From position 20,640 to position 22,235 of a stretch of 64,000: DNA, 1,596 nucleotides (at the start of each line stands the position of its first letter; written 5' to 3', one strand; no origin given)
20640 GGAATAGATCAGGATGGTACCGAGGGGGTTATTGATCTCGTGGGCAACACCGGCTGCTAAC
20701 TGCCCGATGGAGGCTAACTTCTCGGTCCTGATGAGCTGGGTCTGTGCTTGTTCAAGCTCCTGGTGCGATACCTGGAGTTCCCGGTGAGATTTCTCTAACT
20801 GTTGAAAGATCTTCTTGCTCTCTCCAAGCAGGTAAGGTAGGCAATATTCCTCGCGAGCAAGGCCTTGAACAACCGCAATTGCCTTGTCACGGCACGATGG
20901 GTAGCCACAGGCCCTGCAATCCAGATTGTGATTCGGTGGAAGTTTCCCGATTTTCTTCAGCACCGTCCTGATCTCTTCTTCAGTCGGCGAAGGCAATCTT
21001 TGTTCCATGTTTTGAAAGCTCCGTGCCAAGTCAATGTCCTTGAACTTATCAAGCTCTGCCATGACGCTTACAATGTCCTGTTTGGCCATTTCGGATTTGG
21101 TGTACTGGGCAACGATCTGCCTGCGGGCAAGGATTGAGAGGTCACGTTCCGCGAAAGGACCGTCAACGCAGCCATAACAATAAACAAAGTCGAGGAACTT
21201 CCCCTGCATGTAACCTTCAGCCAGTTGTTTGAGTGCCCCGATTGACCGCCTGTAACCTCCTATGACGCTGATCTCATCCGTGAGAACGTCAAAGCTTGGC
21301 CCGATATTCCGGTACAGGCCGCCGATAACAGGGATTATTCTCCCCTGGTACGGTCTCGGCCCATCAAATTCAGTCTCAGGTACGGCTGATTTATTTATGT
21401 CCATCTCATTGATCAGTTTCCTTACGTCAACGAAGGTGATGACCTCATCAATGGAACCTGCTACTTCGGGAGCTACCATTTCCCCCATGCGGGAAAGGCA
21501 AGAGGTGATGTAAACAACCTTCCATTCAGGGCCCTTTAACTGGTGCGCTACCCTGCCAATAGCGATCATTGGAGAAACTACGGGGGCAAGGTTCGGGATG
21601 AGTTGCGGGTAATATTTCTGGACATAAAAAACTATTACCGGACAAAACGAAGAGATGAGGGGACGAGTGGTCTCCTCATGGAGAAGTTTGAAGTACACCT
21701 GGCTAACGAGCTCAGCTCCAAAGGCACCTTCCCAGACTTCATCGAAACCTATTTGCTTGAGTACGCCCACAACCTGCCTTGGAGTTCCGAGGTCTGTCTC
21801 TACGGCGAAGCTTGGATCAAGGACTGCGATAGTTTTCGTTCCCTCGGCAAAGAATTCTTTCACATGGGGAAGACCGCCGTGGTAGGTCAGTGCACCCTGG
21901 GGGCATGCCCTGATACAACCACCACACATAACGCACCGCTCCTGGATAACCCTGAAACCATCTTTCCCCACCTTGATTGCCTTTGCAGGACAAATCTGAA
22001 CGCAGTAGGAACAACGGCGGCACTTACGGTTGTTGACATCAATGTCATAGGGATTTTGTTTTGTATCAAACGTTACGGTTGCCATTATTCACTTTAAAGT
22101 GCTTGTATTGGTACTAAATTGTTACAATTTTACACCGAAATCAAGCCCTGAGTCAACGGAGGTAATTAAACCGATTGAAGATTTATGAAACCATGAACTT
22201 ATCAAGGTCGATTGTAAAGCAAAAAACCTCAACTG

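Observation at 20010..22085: Sensor kinase with a degenerate [FeFe]-hydrogenase H-domain and three extra Fe-S modules as its input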

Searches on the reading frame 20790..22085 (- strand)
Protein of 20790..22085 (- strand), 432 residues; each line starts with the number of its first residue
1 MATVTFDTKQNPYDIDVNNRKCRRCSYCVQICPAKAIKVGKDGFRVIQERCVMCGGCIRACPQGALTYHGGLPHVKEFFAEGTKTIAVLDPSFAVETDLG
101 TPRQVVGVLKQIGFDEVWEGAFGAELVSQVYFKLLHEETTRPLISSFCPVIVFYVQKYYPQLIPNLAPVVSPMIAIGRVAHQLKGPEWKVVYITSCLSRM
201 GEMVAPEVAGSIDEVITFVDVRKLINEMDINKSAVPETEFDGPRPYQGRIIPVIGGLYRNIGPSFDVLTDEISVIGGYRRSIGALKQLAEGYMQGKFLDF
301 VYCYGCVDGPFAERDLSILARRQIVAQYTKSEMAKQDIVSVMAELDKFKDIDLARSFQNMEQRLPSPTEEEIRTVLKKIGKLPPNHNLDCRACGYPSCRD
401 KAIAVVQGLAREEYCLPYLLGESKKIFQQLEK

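Call 7: search_solved_structures(query=window:20790-22085:-, max_evalue=0.001, show_alignments=4)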
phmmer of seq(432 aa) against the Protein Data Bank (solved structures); distinct sequences matched with E-value up to 0.001: 85 (the best 60 are shown).
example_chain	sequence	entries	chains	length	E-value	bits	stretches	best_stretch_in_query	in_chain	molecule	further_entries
8a6t_A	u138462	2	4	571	1.2e-22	83.7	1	18-269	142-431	Electron bifurcating hydrogenase subunit HydA1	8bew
7p5h_A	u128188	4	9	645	3.9e-21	78.7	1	46-244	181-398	Fe-hydrogenase, subunit alpha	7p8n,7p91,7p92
7qv7_D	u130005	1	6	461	5.5e-20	74.9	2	93-248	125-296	Hydrogen dependent carbon dioxide reductase subunit HydA2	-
9sw6_G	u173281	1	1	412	9.8e-19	70.8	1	16-71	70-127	Polyferredoxin protein MvhB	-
6gm4_A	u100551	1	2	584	3e-16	62.6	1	48-243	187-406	Iron hydrogenase 1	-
7qhf_A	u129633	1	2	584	5.3e-16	61.8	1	48-243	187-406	Iron hydrogenase 1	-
6gm0_A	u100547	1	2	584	5.6e-16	61.7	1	48-243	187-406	Iron hydrogenase 1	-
5la3_A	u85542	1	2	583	5.9e-16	61.6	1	48-243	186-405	Iron hydrogenase 1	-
8bj7_A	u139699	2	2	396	6.3e-16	61.5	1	13-241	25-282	Periplasmic [Fe] hydrogenase large subunit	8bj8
9r9v_A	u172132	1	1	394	6.4e-16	61.5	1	13-241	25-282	Periplasmic [Fe] hydrogenase large subunit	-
6sg2_AAA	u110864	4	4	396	6.6e-16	61.5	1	13-241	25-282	Periplasmic [Fe] hydrogenase large subunit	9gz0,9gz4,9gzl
9hpx_A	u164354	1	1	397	6.6e-16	61.5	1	13-241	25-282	Periplasmic [Fe] hydrogenase large subunit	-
6gm8_A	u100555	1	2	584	6.7e-16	61.4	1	48-243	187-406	Iron hydrogenase 1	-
8rxj_A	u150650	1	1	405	6.8e-16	61.4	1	13-241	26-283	Periplasmic [Fe] hydrogenase large subunit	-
8rtg_A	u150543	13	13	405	7e-16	61.4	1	13-241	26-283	Periplasmic [Fe] hydrogenase large subunit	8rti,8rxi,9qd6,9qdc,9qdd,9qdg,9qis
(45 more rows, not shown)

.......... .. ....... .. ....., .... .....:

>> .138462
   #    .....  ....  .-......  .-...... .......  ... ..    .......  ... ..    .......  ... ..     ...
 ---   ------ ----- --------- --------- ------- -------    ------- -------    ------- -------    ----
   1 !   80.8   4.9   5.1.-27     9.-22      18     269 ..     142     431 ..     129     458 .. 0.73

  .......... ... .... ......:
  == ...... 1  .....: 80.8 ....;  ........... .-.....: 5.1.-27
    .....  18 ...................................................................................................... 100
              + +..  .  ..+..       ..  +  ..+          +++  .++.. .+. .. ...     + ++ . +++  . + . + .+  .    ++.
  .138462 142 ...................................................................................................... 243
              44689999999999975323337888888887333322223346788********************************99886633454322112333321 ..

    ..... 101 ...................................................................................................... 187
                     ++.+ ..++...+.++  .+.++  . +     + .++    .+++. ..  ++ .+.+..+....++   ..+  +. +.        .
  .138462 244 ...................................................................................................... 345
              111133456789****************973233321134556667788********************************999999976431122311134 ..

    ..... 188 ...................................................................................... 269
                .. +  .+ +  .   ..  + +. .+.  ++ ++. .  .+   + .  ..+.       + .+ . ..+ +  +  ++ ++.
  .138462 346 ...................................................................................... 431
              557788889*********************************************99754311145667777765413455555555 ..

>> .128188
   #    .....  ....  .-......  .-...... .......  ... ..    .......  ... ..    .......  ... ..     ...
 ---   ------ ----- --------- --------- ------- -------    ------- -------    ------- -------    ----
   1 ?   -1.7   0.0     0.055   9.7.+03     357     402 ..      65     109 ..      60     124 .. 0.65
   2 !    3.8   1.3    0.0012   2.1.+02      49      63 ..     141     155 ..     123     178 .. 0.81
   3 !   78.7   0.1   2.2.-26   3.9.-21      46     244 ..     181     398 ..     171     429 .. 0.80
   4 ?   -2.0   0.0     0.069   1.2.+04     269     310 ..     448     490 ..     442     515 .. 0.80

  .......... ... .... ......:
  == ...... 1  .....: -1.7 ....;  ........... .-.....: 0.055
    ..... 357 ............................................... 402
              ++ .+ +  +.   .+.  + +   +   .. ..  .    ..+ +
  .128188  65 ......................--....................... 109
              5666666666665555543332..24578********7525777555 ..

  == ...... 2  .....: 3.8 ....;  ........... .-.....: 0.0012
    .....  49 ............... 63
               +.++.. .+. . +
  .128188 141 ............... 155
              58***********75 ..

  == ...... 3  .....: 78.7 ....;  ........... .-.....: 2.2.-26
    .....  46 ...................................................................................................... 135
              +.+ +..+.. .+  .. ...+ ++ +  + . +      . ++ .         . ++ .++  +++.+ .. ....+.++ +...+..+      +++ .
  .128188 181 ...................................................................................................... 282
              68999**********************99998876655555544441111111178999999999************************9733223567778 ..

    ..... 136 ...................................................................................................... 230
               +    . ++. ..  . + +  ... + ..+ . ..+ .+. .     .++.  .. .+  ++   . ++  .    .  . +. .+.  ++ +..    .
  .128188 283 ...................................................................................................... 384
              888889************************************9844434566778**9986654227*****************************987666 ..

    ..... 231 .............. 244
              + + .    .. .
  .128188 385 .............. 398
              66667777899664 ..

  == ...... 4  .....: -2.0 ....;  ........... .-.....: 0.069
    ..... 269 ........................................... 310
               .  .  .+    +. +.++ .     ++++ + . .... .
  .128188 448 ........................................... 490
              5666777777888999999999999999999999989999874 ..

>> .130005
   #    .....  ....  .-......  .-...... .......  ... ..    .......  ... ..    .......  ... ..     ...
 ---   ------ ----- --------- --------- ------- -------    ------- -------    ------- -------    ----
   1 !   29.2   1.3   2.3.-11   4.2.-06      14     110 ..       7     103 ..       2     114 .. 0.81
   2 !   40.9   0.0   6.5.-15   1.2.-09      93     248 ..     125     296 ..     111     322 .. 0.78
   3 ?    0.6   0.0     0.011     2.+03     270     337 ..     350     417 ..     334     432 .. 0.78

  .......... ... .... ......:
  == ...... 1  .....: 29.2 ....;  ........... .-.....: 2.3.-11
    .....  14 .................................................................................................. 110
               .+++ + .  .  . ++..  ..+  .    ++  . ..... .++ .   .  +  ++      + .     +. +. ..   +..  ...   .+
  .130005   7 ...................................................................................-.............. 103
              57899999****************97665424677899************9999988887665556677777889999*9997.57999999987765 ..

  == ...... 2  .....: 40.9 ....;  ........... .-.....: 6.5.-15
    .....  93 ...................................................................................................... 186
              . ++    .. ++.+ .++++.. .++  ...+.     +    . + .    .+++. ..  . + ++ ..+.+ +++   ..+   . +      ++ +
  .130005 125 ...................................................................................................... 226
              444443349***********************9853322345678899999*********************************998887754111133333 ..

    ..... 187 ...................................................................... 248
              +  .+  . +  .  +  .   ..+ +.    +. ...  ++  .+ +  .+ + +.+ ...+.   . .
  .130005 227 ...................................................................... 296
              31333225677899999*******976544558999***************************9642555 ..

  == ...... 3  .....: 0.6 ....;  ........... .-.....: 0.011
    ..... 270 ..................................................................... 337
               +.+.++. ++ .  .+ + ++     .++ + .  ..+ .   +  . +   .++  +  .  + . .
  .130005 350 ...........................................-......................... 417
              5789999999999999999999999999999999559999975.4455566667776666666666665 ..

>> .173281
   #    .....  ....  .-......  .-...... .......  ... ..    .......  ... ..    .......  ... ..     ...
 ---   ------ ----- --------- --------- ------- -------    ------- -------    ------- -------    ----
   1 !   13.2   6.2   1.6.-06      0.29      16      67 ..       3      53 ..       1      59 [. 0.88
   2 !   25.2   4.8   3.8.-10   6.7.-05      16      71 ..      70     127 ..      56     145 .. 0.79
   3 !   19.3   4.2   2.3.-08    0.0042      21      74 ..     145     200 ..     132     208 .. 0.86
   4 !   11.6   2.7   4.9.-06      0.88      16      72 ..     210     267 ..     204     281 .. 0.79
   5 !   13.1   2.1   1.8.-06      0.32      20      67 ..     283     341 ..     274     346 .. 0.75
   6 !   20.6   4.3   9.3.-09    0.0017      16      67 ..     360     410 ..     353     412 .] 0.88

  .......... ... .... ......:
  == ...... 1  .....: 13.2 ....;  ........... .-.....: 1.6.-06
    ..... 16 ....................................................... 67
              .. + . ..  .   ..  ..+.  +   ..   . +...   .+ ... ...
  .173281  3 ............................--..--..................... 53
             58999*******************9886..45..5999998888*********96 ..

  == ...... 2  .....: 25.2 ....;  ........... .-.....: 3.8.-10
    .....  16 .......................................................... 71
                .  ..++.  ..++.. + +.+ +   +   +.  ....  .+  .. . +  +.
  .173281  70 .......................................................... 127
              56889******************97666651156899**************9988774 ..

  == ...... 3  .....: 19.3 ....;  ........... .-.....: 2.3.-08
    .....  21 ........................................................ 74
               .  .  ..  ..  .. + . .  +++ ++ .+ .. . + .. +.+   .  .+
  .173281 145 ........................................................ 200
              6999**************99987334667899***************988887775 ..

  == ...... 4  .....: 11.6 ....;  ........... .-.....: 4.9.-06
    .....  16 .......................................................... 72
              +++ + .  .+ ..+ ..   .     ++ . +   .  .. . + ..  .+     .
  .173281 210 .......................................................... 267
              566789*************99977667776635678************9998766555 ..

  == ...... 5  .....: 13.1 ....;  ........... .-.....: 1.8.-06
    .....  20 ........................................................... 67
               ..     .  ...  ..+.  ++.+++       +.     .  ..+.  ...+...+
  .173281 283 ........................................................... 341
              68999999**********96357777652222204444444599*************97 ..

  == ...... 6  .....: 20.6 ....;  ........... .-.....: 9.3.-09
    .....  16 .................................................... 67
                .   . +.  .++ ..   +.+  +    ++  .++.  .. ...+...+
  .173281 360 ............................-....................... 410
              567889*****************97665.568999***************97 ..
